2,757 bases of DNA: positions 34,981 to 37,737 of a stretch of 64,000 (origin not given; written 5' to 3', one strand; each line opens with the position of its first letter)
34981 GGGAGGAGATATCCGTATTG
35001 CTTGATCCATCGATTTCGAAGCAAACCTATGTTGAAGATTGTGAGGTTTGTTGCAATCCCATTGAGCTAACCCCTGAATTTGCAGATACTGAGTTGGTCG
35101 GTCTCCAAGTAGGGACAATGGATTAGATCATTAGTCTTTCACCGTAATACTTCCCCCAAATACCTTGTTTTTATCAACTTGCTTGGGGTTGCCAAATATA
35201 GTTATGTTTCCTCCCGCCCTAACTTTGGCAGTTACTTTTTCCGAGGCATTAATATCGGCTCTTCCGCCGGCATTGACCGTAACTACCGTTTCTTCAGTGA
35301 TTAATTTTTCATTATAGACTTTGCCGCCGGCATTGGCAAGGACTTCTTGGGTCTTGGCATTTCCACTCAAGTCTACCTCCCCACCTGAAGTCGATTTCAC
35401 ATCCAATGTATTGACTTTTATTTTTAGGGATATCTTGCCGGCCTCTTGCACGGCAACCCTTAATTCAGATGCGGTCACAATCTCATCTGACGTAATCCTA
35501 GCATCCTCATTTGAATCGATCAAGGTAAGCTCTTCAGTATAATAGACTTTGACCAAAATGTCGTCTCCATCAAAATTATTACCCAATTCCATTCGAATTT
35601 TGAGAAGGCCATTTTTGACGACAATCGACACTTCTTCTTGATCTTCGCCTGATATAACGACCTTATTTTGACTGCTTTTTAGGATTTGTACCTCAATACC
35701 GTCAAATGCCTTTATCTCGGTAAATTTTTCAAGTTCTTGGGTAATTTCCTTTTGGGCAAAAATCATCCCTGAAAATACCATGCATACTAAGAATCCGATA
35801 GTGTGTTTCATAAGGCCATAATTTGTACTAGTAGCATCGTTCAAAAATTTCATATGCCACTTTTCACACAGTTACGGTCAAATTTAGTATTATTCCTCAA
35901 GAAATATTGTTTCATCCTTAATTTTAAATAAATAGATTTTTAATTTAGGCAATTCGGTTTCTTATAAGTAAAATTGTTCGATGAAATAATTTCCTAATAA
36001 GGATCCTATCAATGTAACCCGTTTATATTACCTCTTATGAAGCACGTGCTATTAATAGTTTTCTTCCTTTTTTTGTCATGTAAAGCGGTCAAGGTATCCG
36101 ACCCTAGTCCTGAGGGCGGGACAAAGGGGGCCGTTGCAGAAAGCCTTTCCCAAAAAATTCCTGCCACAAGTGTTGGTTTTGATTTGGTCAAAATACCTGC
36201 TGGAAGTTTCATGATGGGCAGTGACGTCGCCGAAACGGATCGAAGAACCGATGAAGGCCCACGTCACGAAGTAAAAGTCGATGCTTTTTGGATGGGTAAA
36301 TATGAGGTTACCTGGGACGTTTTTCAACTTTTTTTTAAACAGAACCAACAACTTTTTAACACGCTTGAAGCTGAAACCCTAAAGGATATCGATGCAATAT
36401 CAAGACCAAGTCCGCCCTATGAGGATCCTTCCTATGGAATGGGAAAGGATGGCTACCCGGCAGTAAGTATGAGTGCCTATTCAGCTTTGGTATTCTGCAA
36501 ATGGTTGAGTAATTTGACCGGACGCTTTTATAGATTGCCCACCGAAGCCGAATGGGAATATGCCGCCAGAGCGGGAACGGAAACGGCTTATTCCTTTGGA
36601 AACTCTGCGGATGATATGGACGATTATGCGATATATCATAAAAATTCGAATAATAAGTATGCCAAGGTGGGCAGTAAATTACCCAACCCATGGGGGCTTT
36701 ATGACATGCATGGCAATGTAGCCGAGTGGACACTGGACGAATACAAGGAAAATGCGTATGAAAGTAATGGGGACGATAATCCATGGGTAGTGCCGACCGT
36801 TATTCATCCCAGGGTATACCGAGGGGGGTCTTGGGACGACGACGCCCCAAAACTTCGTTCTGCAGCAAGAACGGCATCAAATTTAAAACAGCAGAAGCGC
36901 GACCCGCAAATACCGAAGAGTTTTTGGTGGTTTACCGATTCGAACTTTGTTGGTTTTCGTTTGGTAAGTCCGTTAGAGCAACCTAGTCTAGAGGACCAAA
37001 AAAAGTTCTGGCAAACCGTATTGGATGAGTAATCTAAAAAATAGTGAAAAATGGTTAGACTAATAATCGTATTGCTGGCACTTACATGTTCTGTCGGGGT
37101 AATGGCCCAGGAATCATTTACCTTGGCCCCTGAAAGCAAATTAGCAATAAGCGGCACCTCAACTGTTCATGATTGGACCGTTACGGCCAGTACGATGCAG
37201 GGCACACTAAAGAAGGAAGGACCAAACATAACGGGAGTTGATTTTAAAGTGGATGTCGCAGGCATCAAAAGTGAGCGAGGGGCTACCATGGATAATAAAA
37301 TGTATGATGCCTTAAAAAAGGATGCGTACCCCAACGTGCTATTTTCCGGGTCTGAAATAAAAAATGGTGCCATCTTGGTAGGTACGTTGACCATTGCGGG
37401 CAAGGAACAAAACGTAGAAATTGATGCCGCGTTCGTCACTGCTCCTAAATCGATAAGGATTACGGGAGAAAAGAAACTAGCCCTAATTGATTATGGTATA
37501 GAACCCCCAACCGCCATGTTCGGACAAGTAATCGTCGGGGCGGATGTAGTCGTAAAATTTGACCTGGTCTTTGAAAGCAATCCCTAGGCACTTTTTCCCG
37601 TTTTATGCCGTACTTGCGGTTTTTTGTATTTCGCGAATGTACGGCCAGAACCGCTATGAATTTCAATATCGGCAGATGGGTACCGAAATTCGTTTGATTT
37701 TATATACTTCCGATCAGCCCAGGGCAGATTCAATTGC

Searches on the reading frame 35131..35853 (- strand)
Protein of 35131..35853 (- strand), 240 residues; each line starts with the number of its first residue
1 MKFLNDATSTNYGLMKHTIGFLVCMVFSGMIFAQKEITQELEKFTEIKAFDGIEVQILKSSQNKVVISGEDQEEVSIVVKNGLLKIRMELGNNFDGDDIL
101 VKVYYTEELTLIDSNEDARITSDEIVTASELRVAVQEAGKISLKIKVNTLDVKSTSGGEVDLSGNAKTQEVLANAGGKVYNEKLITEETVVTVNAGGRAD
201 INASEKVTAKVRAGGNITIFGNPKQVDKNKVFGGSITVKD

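Call 10: search_protein_families(library=pfam, proteins=[window:35131-35853:-])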
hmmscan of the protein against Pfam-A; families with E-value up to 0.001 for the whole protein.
window:35131-35853:- (240 aa): 1 family
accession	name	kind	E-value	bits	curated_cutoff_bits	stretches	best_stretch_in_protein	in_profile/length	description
PF10988.14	DUF2807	-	1e-40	139.9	24.2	1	43-223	1-181/181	Putative auto-transporter adhesin, head GIN domain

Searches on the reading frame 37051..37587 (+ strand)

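Call 10: search_protein_families(library=pfam, proteins=[window:37051-37587:+])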
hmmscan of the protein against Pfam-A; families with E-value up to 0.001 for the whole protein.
window:37051-37587:+ (178 aa): 1 family
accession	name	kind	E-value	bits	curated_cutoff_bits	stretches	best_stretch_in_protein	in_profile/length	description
PF04264.18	YceI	-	1.5e-12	48.6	23.7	1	41-174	21-150/150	YceI-like domain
